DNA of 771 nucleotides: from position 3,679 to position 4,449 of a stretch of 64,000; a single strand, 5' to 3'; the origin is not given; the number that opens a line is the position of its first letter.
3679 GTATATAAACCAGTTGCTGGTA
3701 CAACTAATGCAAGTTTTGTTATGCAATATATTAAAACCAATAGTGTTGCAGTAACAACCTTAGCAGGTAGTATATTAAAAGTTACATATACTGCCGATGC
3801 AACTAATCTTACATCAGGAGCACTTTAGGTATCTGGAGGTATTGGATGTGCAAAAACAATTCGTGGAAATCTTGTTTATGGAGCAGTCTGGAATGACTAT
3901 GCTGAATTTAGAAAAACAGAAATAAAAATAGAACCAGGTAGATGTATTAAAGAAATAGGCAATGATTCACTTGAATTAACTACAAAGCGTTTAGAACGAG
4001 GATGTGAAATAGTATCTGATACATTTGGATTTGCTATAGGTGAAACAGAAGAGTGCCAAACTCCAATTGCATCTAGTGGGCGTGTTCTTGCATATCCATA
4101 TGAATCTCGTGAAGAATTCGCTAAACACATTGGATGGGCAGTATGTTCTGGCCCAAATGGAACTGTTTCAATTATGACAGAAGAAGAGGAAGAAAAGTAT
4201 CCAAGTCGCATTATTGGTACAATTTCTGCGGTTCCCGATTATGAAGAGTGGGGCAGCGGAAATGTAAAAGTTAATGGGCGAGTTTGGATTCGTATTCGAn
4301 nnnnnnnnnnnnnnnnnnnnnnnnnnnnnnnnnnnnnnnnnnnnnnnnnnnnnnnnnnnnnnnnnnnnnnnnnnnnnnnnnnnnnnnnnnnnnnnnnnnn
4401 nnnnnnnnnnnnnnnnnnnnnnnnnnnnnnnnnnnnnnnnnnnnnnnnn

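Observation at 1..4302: A 4.3 kb open frame with ~25 TAG and zero TAA/TGA: giant tail fibre only readable with TAG recoded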

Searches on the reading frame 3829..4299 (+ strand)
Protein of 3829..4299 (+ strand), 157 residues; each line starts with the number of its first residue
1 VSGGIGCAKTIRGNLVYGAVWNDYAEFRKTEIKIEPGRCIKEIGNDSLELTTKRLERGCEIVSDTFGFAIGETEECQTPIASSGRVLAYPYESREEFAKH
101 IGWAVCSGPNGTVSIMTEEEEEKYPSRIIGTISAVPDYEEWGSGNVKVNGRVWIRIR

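Call 32: search_dna_similar(collection=phages, mode=protein, query=window:3829-4299:+, max_rows=30, max_evalue=0.001)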
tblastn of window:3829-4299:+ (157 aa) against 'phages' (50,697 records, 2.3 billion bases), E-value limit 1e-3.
No match.

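Call 52: predict_structure(alignment_id=A2)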
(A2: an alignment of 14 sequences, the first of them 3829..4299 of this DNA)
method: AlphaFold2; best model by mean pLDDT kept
length: 157 residues; sequences in the alignment: 14
mean_pLDDT: 55.1   pTM: 0.50
mean pLDDT of the five models: 55.1, 54.1, 53.9, 53.4, 52.8
residues with pLDDT >= 90: 16; 70-90: 42; 50-70: 18; < 50: 81
segments of 3 or more residues with pLDDT < 50: 1-42, 46-83
pLDDT, mean of each block of 10 residues (from residue 1): 30 27 28 39 45 38 29 31 62 93 80 85 77 83 67 72
secondary structure, 60 per line:
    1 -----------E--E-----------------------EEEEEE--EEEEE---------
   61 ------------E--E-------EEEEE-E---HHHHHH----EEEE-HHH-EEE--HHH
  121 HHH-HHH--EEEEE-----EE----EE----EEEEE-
elements in order: E39-44 E47-51 E84-88 H94-99 E104-107 E113-115 H118-123 E130-134 E152-156

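Call 53: search_protein_representatives(alignment_id=A2)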
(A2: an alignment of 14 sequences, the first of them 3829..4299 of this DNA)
Query: 14 sequences, 161 profile positions. Proteins with E-value up to 0.001 (for the whole library): 2606; up to 1e-10: 2128; up to 1e-30: 1706. The best 150 are listed.
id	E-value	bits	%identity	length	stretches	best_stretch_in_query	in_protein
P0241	6.4e-78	276.2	-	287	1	8-161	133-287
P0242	1.8e-77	274.7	-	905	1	7-161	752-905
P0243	3.9e-77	273.6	-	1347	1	5-161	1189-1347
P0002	9.7e-77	272.3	-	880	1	9-161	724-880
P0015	1.0e-76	272.3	-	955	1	5-161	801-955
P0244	2.7e-76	270.9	-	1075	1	11-161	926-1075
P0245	6.0e-76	269.8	-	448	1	11-161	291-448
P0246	9.5e-76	269.1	-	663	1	6-161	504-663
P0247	9.7e-76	269.1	-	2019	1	18-161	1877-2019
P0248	1.0e-75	269.0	-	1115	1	14-161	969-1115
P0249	1.3e-75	268.7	-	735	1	9-161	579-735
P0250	3.1e-75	267.4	-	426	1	7-161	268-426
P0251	3.4e-75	267.3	-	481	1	11-161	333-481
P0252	4.1e-75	267.0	-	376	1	15-161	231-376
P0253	4.1e-75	267.0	-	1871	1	5-161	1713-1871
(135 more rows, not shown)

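Call 60: search_protein_families(library=pfam, alignment_id=A2, max_evalue=10)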
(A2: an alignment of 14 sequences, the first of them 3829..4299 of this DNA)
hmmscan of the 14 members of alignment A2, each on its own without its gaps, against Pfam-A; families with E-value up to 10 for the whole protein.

A. member 1, window:3829-4299:+ (157 aa): 0 families

B. families by the number of members that match (of 14 scanned): 4 families
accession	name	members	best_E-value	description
PF11962.13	Peptidase_G2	2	0.003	Peptidase_G2, IMC autoproteolytic cleavage domain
PF20013.4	GAP1-N2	1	0.034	GTPase-associated protein 1, N-terminal domain type 2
PF10748.14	HofP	1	0.053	DNA utilization proteins HofP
PF15985.11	KH_6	1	0.39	KH domain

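Call 68: fold_search(model_id=the predicted structure, library=pdb)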
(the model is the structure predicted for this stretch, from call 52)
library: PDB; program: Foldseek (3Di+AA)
matches with E <= 10: 63; with E <= 0.001: 0
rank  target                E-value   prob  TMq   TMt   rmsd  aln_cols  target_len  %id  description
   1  6qvk_1e               3.3e-01  0.30  0.26  0.15  13.0       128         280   13  The cryo-EM structure of bacteriophage phi29 prohead (released 2019-06-12)
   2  6qyy_A                4.5e-01  0.77  0.25  0.32   4.9        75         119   15  The crystal structure of head fiber gp8.5 N base in bacteriophage phi29 (released 2019-06-12)
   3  6qyy_B                4.5e-01  0.23  0.25  0.32  12.6       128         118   16  The crystal structure of head fiber gp8.5 N base in bacteriophage phi29 (released 2019-06-12)
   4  9oac_Bb               4.8e-01  0.41  0.33  0.35  16.6       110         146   15  C5 reconstruction of the thermophilic bacteriophage P74-26 Portal Vertex (released 2026-01-28)
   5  8hdt_G                5.4e-01  0.14  0.24  0.23  12.7       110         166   14  Cyanophage Pam3 capsid asymmetric unit (released 2023-01-18)
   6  8pkh_DH               5.4e-01  0.12  0.22  0.22  13.7       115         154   10  Borrelia bacteriophage BB1 procapsid, fivefold-symmetrized outer shell (released 2023-07-12)
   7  8pkh_DX               5.4e-01  0.12  0.22  0.22  13.6       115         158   10  Borrelia bacteriophage BB1 procapsid, fivefold-symmetrized outer shell (released 2023-07-12)
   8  8pkh_FN               1.1e+00  0.07  0.23  0.24  14.1       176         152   11  Borrelia bacteriophage BB1 procapsid, fivefold-symmetrized outer shell (released 2023-07-12)
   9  8pkh_EG               1.3e+00  0.08  0.22  0.20  13.8       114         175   10  Borrelia bacteriophage BB1 procapsid, fivefold-symmetrized outer shell (released 2023-07-12)
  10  8xqb_J0               1.4e+00  0.28  0.29  0.39   9.8        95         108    7  Mature virion portal vertex of bacteriophage lambda (released 2024-04-10)
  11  8pkh_DS               1.4e+00  0.08  0.22  0.21  13.9       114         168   10  Borrelia bacteriophage BB1 procapsid, fivefold-symmetrized outer shell (released 2023-07-12)
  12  6zha_B                1.4e+00  0.01  0.11  0.05  25.2       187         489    7  Cryo-EM structure of DNA-PK monomer (released 2020-10-21)
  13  9i09                  1.6e+00  0.01  0.09  0.09  19.5       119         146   14  The Paulinella chromatophore transit peptide part2 (crTPpart2) of RnaH (released 2025-11-19)
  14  8pkh_FK               1.7e+00  0.06  0.24  0.24  13.6       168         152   11  Borrelia bacteriophage BB1 procapsid, fivefold-symmetrized outer shell (released 2023-07-12)
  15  1wu2_B                2.3e+00  0.21  0.28  0.13   6.3        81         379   12  Crystal Structure of molybdopterin biosynthesis moeA protein from Pyrococcus horikoshii OT3 (released 2004-12-07)
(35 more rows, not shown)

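Call 80: find_related_loci(query=A2, collection=genome_contigs, flank=6000)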
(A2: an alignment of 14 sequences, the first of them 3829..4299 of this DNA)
Query A2 (157 aa) in genome_contigs; peptide patterns used: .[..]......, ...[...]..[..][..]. (x = any residue, [..] = any of these).
51 stretches matched a pattern; 14 encode a relative of the query (tblastn E <= 1e-3); 13 distinct loci.
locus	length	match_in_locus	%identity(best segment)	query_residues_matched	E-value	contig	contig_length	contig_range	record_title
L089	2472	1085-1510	72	15-157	4e-71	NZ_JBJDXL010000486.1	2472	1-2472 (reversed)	MAG: Intestinibacter sp. isolate PUUB17_bin.077 NODE_69482_length_2472_cov_3.139843, whole genome shotgun sequence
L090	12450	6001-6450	68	11-157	3e-67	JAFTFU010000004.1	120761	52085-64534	MAG: Clostridia bacterium isolate RGIG3779 Roe_deer_Abomasum-4__c1923, whole genome shotgun sequence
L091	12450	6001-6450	72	6-157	2e-70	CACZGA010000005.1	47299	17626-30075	MAG: uncultured Erysipelotrichaceae bacterium isolate RUG12586 genome assembly, contig: RUG12586_asm_5, whole genome sho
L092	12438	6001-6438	60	10-157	4e-55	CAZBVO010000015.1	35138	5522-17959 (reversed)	MAG TPA_asm: uncultured Faecalibacterium sp. isolate SRP225648_co1_867 genome assembly, contig: NODE_2385_length_35138_c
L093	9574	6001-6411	60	13-151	9e-53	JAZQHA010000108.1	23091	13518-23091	MAG: Acutalibacteraceae bacterium isolate T1900044629_TS20190095.MAGScoT_cleanbin_000018 SGB_998_k141_1073953, whole gen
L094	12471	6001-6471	63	1-157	3e-67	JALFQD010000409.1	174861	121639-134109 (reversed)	MAG: Clostridium sp. isolate SUG910 k141_369990, whole genome shotgun sequence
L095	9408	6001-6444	54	13-157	7e-46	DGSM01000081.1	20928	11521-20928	MAG TPA_asm: Clostridiales bacterium UBA4362 UBA4362_contig_6939, whole genome shotgun sequence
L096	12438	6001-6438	36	7-156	1e-27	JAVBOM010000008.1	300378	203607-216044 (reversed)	MAG: Eubacteriales bacterium isolate EPI_MAG_00108 c_000007437114, whole genome shotgun sequence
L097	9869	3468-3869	40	11-157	3e-26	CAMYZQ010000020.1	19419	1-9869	MAG TPA_asm: uncultured Firmicutes bacterium isolate SRR10912535_bin.80_metaWRAP_v1.3_MAG genome assembly, contig: ERZ14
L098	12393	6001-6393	37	15-157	9e-23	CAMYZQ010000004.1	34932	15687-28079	MAG TPA_asm: uncultured Firmicutes bacterium isolate SRR10912535_bin.80_metaWRAP_v1.3_MAG genome assembly, contig: ERZ14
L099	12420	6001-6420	33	16-157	3e-18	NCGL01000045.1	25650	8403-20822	MAG: Bdellovibrio sp. 28-41-41 04302015_28_scaffold_418, whole genome shotgun sequence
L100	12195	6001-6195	41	10-71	9e-7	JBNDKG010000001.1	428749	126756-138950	Clostridiales Family XIII bacterium PM5-7 Ga0505174_01, whole genome shotgun sequence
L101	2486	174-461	32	1-86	9e-6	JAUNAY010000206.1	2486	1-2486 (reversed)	MAG: Fusobacterium sp. isolate S1M_St_21 NODE_6345_length_2486_cov_15.298643, whole genome shotgun sequence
